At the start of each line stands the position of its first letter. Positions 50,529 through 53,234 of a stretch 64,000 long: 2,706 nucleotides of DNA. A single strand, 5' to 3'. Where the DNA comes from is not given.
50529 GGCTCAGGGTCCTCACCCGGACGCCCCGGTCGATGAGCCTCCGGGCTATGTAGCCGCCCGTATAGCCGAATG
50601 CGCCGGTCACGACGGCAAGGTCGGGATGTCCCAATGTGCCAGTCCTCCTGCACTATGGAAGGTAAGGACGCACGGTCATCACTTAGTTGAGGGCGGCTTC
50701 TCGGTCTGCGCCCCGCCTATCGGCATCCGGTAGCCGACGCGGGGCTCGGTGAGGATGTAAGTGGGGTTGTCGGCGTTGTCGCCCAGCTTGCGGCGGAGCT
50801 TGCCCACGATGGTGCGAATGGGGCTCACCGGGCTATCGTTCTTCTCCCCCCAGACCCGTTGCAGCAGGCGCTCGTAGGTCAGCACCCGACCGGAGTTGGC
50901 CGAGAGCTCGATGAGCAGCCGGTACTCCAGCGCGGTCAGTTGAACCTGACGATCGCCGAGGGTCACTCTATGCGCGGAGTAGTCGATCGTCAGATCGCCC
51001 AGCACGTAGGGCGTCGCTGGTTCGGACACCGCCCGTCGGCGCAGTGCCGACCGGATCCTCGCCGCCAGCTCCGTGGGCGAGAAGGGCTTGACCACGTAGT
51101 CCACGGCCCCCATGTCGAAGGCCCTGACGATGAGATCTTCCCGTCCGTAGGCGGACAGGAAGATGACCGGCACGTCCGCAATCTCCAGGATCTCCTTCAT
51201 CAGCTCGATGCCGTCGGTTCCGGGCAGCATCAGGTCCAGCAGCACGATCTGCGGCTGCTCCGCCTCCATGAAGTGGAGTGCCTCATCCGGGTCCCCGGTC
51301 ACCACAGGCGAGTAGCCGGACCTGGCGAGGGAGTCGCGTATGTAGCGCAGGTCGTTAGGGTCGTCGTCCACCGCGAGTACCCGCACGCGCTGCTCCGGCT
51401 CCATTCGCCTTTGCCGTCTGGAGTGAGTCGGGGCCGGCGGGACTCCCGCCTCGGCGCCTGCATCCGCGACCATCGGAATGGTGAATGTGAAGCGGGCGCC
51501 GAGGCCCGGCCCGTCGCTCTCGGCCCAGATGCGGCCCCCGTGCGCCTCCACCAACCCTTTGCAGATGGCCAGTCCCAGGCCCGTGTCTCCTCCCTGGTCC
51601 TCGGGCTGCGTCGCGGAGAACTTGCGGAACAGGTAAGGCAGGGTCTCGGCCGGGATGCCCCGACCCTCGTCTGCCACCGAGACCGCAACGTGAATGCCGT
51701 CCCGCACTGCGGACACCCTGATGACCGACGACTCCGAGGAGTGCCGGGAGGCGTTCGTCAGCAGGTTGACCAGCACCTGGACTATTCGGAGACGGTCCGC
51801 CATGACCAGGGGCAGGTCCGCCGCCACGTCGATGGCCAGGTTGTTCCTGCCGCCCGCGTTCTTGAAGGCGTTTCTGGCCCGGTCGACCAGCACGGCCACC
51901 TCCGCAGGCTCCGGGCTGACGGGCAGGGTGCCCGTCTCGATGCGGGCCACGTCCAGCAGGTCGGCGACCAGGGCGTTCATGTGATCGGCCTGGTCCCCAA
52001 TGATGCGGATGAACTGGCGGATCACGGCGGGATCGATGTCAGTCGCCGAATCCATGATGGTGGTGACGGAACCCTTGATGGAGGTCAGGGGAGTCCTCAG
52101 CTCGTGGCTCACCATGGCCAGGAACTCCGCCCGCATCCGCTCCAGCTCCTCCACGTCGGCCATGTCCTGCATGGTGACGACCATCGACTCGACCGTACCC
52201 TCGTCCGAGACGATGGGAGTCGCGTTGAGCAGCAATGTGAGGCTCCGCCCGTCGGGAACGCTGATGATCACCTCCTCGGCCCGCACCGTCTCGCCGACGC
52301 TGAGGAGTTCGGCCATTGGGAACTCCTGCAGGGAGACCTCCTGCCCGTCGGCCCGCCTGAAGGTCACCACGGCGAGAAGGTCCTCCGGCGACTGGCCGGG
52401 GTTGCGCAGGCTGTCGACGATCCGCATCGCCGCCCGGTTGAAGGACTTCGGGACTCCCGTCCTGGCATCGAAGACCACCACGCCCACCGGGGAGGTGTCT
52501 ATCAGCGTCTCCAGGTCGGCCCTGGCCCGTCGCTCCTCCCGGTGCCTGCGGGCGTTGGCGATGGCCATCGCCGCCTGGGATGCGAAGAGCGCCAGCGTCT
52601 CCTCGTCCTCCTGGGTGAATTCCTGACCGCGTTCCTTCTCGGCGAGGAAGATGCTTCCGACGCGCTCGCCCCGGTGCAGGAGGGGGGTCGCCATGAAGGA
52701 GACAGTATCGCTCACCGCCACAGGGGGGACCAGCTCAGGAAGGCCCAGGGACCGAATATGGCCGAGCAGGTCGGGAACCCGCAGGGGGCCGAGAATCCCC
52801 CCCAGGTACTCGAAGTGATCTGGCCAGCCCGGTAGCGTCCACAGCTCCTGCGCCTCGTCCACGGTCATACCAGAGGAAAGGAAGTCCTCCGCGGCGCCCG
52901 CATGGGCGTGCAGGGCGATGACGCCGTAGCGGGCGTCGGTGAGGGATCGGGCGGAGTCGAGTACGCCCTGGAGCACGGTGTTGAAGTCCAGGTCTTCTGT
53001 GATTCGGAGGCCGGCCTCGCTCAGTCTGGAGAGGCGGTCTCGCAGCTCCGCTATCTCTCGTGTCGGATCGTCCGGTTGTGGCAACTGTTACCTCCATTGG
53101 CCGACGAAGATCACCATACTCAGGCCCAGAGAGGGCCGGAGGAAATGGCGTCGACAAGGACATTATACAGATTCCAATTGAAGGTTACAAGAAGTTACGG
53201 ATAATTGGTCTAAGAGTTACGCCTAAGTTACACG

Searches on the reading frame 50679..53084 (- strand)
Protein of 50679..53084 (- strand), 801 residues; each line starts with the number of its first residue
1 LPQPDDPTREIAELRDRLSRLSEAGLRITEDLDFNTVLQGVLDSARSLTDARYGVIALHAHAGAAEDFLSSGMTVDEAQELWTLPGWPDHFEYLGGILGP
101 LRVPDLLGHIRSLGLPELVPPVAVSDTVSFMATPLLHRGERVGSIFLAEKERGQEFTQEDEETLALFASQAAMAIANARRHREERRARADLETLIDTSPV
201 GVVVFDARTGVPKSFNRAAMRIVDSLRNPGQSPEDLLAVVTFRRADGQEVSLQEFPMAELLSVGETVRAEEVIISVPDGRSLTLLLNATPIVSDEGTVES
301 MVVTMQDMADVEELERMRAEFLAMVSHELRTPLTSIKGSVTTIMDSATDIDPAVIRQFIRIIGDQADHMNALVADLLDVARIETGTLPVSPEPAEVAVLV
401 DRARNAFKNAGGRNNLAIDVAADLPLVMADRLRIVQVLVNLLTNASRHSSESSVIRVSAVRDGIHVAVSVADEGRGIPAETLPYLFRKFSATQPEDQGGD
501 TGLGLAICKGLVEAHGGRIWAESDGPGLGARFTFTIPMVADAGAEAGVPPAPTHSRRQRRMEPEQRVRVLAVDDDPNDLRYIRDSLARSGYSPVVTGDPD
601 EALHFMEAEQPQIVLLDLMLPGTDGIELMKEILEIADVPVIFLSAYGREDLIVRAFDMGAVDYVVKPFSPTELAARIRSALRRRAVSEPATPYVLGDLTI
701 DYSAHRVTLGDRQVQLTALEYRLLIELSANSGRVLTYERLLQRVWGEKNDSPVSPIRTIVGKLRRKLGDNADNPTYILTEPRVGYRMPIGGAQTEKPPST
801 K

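Call 12: search_protein_families(library=pfam, proteins=[window:50679-53084:-])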
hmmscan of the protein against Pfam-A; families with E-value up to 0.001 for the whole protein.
window:50679-53084:- (801 aa): 10 families
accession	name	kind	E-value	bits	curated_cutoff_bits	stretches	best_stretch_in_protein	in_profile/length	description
PF02518.31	HATPase_c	-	1.4e-26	93.6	26.4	1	430-538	2-109/111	Histidine kinase-, DNA gyrase B-, and HSP90-like ATPase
PF00072.30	Response_reg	-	1.1e-25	90.4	30.2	1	569-678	1-111/111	Response regulator receiver domain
PF00486.34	Trans_reg_C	-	2e-18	66.6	26.2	1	712-787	2-77/77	Transcriptional regulatory protein, C terminal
PF00512.31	HisKA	-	9.5e-18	64.5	26.9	1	318-385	2-66/66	His Kinase A (phospho-acceptor) domain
PF01590.32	GAF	-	4e-11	44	22.4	1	33-175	1-133/133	GAF domain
PF13185.12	GAF_2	-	2.3e-09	38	28.6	1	32-176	2-136/136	GAF domain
PF13581.12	HATPase_c_2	-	5.9e-06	26.7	27.4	1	403-514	11-111/127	Histidine kinase-like ATPase domain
PF13492.12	GAF_3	-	3.5e-05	24.6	27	1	126-177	79-129/129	GAF domain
PF00989.32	PAS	-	3.5e-05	24.2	22.6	1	190-308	2-113/113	PAS fold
PF13426.13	PAS_9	-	0.00099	19.8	27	0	200-308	2-101/103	PAS domain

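Call 28: find_homologous_proteins(query=window:50679-53084:-, max_evalue=1e-30)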
Query window:50679-53084:- (801 aa): 7999 proteins with E <= 1e-30 among 8000 candidates; the best 120 are listed.
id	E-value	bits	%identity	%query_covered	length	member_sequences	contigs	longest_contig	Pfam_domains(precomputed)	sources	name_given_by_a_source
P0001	0.0e+0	1750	100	100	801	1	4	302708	PF13185.13,PF01590.33,PF02518.32,PF00486.35,PF13492.13,PF00512.32,PF00072.31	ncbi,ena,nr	ncbi:MAG: response regulator [Chloroflexota bacterium]|nr:response regulator [Chloroflexota bacteriu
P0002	0.0e+0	1338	79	98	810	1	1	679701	PF13185.13,PF01590.33,PF13581.13,PF02518.32,PF00486.35,PF00512.32,PF00072.31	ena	-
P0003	0.0e+0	1334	77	98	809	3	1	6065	PF13185.13,PF01590.33,PF13581.13,PF02518.32,PF00486.35,PF00512.32,PF00072.31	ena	-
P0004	0.0e+0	1329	77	99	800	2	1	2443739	PF13185.13,PF01590.33,PF13581.13,PF02518.32,PF00486.35,PF00512.32,PF00989.32,PF00072.31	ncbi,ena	-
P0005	0.0e+0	1327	76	99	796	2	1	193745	PF13185.13,PF01590.33,PF13581.13,PF02518.32,PF00486.35,PF13492.13,PF00512.32,PF00072.31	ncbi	-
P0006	0.0e+0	1323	77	99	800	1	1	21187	PF13185.13,PF01590.33,PF13581.13,PF02518.32,PF00486.35,PF00512.32,PF00989.32,PF00072.31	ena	-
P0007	0.0e+0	1308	75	100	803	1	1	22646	PF13185.13,PF01590.33,PF02518.32,PF00486.35,PF00512.32,PF00072.31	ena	-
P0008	0.0e+0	1306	75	99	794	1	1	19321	PF13185.13,PF01590.33,PF02518.32,PF00486.35,PF00512.32,PF00072.31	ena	-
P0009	0.0e+0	1305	75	99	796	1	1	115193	PF13185.13,PF01590.33,PF02518.32,PF00486.35,PF00512.32,PF00072.31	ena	-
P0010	0.0e+0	1304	75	99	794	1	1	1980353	PF13185.13,PF01590.33,PF02518.32,PF00486.35,PF00512.32,PF00072.31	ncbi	-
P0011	0.0e+0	1304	75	99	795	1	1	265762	PF13185.13,PF01590.33,PF02518.32,PF00486.35,PF00512.32,PF00072.31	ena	-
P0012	0.0e+0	1302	77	98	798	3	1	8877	PF13185.13,PF01590.33,PF02518.32,PF00486.35,PF00512.32,PF00989.32,PF00072.31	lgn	-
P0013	0.0e+0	1302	75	99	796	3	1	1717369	PF13185.13,PF01590.33,PF02518.32,PF00486.35,PF00512.32,PF00072.31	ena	-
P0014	0.0e+0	1299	76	99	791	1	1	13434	PF13185.13,PF01590.33,PF02518.32,PF00486.35,PF00512.32,PF00989.32,PF00072.31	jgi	-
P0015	0.0e+0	1297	75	99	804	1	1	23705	PF13185.13,PF01590.33,PF02518.32,PF00486.35,PF13492.13,PF00512.32,PF00072.31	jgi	jgi:signal transduction histidine kinase/DNA-binding response OmpR family regulator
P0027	0.0e+0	1285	74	100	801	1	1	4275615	PF13185.13,PF01590.33,PF02518.32,PF00486.35,PF00512.32,PF00072.31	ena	-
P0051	0.0e+0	1252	73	100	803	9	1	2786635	PF13185.13,PF01590.33,PF13581.13,PF02518.32,PF00486.35,PF00512.32,PF00989.32,PF00072.31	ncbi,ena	-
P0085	0.0e+0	1229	70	100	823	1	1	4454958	PF13185.13,PF01590.33,PF13581.13,PF02518.32,PF00486.35,PF00512.32,PF00989.32,PF00072.31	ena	-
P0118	0.0e+0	1211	70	100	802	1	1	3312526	PF13185.13,PF01590.33,PF13581.13,PF02518.32,PF00486.35,PF00512.32,PF00989.32,PF00072.31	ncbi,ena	-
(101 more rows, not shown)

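Call 29: find_encoding_contigs(protein=P0002, flank=10000, max_places=1)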
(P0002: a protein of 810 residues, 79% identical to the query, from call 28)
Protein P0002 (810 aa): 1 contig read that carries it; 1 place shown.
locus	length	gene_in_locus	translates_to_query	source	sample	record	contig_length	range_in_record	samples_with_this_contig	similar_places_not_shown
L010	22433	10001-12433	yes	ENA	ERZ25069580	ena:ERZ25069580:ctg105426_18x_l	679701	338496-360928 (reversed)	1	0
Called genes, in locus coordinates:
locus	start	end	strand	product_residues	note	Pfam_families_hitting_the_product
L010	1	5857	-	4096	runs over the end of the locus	-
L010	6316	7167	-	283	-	PF02645:DegV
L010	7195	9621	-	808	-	PF01590:GAF, PF13185:GAF_2, PF00989:PAS (faint), PF13426:PAS_9, PF00512:HisKA, PF02518:HATPase_c, PF00072:Response_reg, PF00486:Trans_reg_C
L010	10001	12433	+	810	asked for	PF01590:GAF, PF13185:GAF_2, PF13581:HATPase_c_2 (faint), PF00512:HisKA, PF02518:HATPase_c, PF00072:Response_reg, PF00486:Trans_reg_C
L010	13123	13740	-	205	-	PF01590:GAF, PF13185:GAF_2, PF13188:PAS_8 (weak)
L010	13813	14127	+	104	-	-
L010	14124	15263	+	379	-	-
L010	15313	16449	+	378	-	PF13808:DDE_Tnp_1_assoc, PF01609:DDE_Tnp_1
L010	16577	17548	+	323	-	-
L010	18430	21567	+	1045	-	PF12419:DUF3670, PF00176:SNF2-rel_dom, PF04851:ResIII (weak), PF00271:Helicase_C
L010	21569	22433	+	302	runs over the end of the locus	PF04434:SWIM (weak)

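Call 30: find_encoding_contigs(protein=P0004, flank=10000, max_places=1)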
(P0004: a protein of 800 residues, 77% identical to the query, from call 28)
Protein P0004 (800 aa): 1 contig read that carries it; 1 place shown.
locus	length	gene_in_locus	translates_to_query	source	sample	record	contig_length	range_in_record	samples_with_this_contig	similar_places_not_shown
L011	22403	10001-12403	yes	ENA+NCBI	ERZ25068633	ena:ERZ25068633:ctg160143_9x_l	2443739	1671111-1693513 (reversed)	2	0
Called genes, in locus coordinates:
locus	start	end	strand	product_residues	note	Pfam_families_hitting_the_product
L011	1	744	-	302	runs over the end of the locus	-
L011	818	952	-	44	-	-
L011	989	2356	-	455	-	-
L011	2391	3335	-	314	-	-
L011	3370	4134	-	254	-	PF25019:LRR_R13L1-DRL21 (faint), PF00560:LRR_1 (faint), PF23598:LRR_14, PF13855:LRR_8, PF12799:LRR_4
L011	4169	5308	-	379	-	-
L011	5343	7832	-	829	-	-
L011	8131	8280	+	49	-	-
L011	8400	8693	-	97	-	-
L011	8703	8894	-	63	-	PF12773:DZR (faint), PF13240:Zn_Ribbon_1 (weak)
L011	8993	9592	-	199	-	-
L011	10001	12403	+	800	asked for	PF01590:GAF, PF13185:GAF_2, PF13581:HATPase_c_2 (faint), PF00989:PAS (faint), PF00512:HisKA, PF02518:HATPase_c, PF00072:Response_reg, PF00486:Trans_reg_C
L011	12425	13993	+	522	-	-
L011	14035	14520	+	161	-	PF18144:SMODS (faint), PF01909:NTP_transf_2 (weak)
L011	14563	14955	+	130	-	PF26305:CD_NTase_C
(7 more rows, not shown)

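Call 31: find_encoding_contigs(protein=P0027, flank=10000, max_places=1)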
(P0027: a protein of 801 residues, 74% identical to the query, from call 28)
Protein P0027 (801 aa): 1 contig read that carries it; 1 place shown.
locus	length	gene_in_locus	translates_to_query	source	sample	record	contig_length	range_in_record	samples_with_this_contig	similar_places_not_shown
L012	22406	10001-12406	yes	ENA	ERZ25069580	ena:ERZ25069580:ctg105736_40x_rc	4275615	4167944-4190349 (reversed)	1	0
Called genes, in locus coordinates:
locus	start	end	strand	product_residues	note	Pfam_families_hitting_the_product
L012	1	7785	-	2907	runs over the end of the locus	-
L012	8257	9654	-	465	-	PF02661:Fic, PF13412:HTH_24 (weak)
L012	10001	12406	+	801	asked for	PF01590:GAF, PF13185:GAF_2, PF00512:HisKA, PF02518:HATPase_c, PF00072:Response_reg, PF00486:Trans_reg_C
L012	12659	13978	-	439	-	PF13701:DDE_Tnp_1_4, PF01609:DDE_Tnp_1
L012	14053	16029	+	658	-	PF02872:5_nucleotid_C, PF01476:LysM (faint)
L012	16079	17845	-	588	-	PF02776:TPP_enzyme_N, PF00205:TPP_enzyme_M, PF02775:TPP_enzyme_C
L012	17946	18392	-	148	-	PF13442:Cytochrome_CBB3, PF00034:Cytochrom_C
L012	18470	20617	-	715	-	PF00403:HMA, PF00122:E1-E2_ATPase, PF00702:Hydrolase, PF12710:HAD (faint)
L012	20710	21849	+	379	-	PF00155:Aminotran_1_2, PF01041:DegT_DnrJ_EryC1, PF00266:Aminotran_5 (weak)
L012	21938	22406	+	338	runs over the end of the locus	PF04116:FA_hydroxylase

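Call 32: find_encoding_contigs(protein=P0085, flank=10000, max_places=1)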
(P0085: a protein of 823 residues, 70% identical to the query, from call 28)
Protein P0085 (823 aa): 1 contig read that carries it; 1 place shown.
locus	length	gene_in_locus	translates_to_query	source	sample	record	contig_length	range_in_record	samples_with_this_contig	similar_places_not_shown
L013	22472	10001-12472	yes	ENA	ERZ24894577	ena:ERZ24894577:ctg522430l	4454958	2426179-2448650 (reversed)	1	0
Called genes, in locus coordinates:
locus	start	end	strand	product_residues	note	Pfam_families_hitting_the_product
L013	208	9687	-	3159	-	-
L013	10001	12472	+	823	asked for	PF01590:GAF, PF13185:GAF_2, PF00989:PAS (faint), PF00512:HisKA, PF13581:HATPase_c_2 (faint), PF02518:HATPase_c, PF00072:Response_reg, PF00486:Trans_reg_C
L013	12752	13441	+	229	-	-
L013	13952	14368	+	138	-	-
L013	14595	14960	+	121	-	-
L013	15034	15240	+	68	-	-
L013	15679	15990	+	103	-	-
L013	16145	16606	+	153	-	PF05066:HARE-HTH (weak)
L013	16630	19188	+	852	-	-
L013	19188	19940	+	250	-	-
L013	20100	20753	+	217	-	PF12705:PDDEXK_1, PF01930:Cas_Cas4 (weak)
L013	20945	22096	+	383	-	PF10987:DUF2806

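Call 43: find_related_loci(query=window:50679-53084:-, collection=metagenome_contigs, flank=4000)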
Query window:50679-53084:- (801 aa) in metagenome_contigs; peptide patterns used: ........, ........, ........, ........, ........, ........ (x = any residue, [..] = any of these).
210 stretches matched a pattern; 10 encode a relative of the query (tblastn E <= 1e-3); 10 distinct loci.
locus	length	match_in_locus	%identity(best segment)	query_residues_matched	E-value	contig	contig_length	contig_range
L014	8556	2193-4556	57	1-790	0e+0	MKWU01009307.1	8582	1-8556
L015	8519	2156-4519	57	1-790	0e+0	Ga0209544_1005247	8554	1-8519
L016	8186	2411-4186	50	187-791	6e-170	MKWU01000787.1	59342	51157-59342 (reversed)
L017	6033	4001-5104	30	316-673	2e-35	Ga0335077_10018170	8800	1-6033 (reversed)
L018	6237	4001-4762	30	280-538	2e-26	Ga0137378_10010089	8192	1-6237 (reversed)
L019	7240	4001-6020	32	308-767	6e-22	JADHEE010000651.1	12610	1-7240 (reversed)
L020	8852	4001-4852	27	262-538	8e-20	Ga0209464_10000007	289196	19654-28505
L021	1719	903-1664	25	281-540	4e-13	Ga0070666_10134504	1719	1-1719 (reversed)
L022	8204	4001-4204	37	127-194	1e-5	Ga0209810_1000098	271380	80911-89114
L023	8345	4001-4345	29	568-677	6e-5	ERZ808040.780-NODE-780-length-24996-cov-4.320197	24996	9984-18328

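Call 50: find_encoding_contigs(protein=P0010, flank=6000, max_places=1)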
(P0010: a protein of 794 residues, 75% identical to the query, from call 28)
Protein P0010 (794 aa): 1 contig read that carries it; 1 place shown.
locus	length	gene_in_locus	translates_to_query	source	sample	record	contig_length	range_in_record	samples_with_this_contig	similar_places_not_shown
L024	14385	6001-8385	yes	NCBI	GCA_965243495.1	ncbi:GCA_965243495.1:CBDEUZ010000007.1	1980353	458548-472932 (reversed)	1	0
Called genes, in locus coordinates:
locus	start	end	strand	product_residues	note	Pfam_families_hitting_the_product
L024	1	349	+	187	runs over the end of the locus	-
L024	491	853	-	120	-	-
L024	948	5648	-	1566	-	-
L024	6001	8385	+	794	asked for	PF01590:GAF, PF13185:GAF_2 (weak), PF00512:HisKA, PF02518:HATPase_c, PF00072:Response_reg, PF00486:Trans_reg_C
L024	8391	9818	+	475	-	-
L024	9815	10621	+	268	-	-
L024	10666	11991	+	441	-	-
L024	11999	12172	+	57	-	-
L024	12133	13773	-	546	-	-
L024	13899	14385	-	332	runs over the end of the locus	PF08843:AbiEii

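Call 51: find_encoding_contigs(protein=P0051, flank=6000, max_places=1)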
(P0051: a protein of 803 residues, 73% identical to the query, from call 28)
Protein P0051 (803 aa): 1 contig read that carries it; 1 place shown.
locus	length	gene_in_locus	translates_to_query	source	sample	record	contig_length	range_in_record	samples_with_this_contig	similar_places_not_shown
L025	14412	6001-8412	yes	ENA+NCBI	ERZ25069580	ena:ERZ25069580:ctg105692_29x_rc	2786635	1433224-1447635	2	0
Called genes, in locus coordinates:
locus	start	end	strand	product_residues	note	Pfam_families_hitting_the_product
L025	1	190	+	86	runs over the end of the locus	-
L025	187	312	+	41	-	-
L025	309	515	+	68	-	-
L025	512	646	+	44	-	-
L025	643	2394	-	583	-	-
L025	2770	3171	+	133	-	PF01978:TrmB (weak), PF22381:Staph_reg_Sar_Rot (weak), PF01047:MarR, PF12802:MarR_2, PF13463:HTH_27 (weak)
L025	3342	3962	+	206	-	-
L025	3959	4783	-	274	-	PF01209:Ubie_methyltran, PF13489:Methyltransf_23, PF05175:MTS (weak), PF13847:Methyltransf_31, PF08241:Methyltransf_11, PF08242:Methyltransf_12, PF13649:Methyltransf_25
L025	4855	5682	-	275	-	PF06325:PrmA (faint), PF13489:Methyltransf_23, PF01209:Ubie_methyltran, PF05175:MTS (weak), PF13847:Methyltransf_31, PF08241:Methyltransf_11, PF08242:Methyltransf_12, PF13649:Methyltransf_25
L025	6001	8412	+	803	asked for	PF01590:GAF, PF13185:GAF_2 (weak), PF00989:PAS, PF00512:HisKA, PF13581:HATPase_c_2 (weak), PF02518:HATPase_c, PF00072:Response_reg, PF00486:Trans_reg_C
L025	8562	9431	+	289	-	PF02219:MTHFR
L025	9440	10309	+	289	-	PF02219:MTHFR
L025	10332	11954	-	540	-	PF02776:TPP_enzyme_N, PF00205:TPP_enzyme_M, PF02775:TPP_enzyme_C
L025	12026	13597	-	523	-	PF13365:Trypsin_2, PF11611:DUF4352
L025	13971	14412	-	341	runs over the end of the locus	PF00296:Bac_luciferase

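Call 52: find_encoding_contigs(protein=P0118, flank=6000, max_places=1)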
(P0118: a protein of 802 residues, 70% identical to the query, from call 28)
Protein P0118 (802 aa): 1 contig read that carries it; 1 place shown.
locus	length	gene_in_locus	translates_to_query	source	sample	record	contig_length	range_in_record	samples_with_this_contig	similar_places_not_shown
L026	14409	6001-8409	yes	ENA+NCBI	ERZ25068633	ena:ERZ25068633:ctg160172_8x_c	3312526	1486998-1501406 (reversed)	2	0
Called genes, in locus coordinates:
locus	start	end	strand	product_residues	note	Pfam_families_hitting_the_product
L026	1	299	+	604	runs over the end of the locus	PF19291:TREH_N, PF00723:Glyco_hydro_15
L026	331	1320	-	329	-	PF00248:Aldo_ket_red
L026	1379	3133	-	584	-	PF00860:Xan_ur_permease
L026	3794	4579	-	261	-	-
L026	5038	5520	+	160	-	PF22381:Staph_reg_Sar_Rot (weak), PF01047:MarR, PF12802:MarR_2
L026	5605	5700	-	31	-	-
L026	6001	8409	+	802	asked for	PF01590:GAF, PF13185:GAF_2, PF00989:PAS (weak), PF00512:HisKA, PF13581:HATPase_c_2 (faint), PF02518:HATPase_c, PF00072:Response_reg, PF00486:Trans_reg_C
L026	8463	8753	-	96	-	-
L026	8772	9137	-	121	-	PF00578:AhpC-TSA (weak)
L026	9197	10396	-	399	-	PF00890:FAD_binding_2, PF01266:DAO, PF01494:FAD_binding_3 (faint), PF03486:HI0933_like (faint), PF07992:Pyr_redox_2 (faint), PF13450:NAD_binding_8 (weak)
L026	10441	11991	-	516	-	PF22039:HUTI_composite_bact (weak), PF01979:Amidohydro_1, PF07969:Amidohydro_3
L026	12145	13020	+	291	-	PF00892:EamA, PF00893:Multi_Drug_Res (faint), PF00892:EamA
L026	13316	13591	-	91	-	-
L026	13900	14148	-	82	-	-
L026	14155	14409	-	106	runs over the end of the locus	-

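Call 74: search_protein_families(library=ncbifam, proteins=[window:50679-53084:-], max_evalue=0.00001)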
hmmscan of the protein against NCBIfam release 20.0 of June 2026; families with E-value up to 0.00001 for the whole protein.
window:50679-53084:- (801 aa): 151 families (the best 25 are shown)
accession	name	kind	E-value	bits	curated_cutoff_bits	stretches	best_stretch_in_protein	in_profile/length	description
NF046044.1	PnpS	equivalog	3.2e-60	204.2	400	1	156-537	22-390/390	two-component system histidine kinase PnpS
NF041880.1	EPS_EpsF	equivalog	1.4e-54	185.4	900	2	261-535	210-490/492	response regulator EpsF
TIGR02956.1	TMAO_torS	equivalog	3.2e-53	181.1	676.5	1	311-686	457-825/967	TMAO reductase system sensor histidine kinase/response regulator TorS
TIGR02966.1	phoR_proteo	equivalog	7.2e-53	179.7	334.2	1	257-536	60-333/333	phosphate regulon sensor histidine kinase PhoR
NF040689.1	MtrAB_MtrA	equivalog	1.1e-51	175.3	300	1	569-787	1-218/219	MtrAB system response regulator MtrA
NF033092.0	HK_WalK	equivalog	4.1e-51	174.3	725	1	268-538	321-594/594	cell wall metabolism sensor histidine kinase WalK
TIGR02154.1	PhoB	equivalog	7.6e-47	159.5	296.2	1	567-787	3-225/226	phosphate regulon transcriptional regulator PhoB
NF038297.2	hybrid_HK_HrmK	equivalog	1.1e-45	156.4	725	1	311-674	228-601/607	hybrid histidine kinase/response regulator HrmK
NF006800.0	PRK09303.1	equivalog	5.6e-45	153.9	342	1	305-540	138-379/383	histidine kinase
NF045944.1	ResRegRpaBCyano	equivalog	8.2e-45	152.9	330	1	570-787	1-227/229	response regulator transcription factor RpaB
NF047465.1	hybrid_HK_LvrA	exception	1.8e-43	148.6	1200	1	311-680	195-583/819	hybrid histidine kinase/response regulator LvrA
NF007820.0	PRK10529.1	equivalog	7.1e-43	146.6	325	1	568-787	3-223/225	two-component system response regulator KdpE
NF041733.1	resp_reg_CseB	equivalog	2.4e-42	144.8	350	1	568-770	2-214/228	two-component system response regulator CseB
NF040534.1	resp_reg_YycF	equivalog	5e-42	143.7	340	1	568-786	2-226/231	response regulator YycF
NF008468.0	PRK11360.1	equivalog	2.8e-41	141.6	646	1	256-540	326-610/616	two-component system sensor histidine kinase AtoS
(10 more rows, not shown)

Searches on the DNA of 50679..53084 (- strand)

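Call 48: search_rna_families(sources=[L010, L011, L012, L013, L014], threshold=gathering)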
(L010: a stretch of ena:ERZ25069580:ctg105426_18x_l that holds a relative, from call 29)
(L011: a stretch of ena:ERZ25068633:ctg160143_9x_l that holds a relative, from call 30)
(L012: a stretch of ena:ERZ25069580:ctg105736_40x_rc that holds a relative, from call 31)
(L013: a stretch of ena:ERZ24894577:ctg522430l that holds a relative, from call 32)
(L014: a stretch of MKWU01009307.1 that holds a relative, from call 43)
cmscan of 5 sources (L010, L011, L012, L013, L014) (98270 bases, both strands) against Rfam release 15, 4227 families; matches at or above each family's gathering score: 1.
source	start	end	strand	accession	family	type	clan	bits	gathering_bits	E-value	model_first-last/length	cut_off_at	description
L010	17583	17683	-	RF00029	Intron_gpII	Intron;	-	66.6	40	1e-10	1-77/77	no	Group II catalytic intron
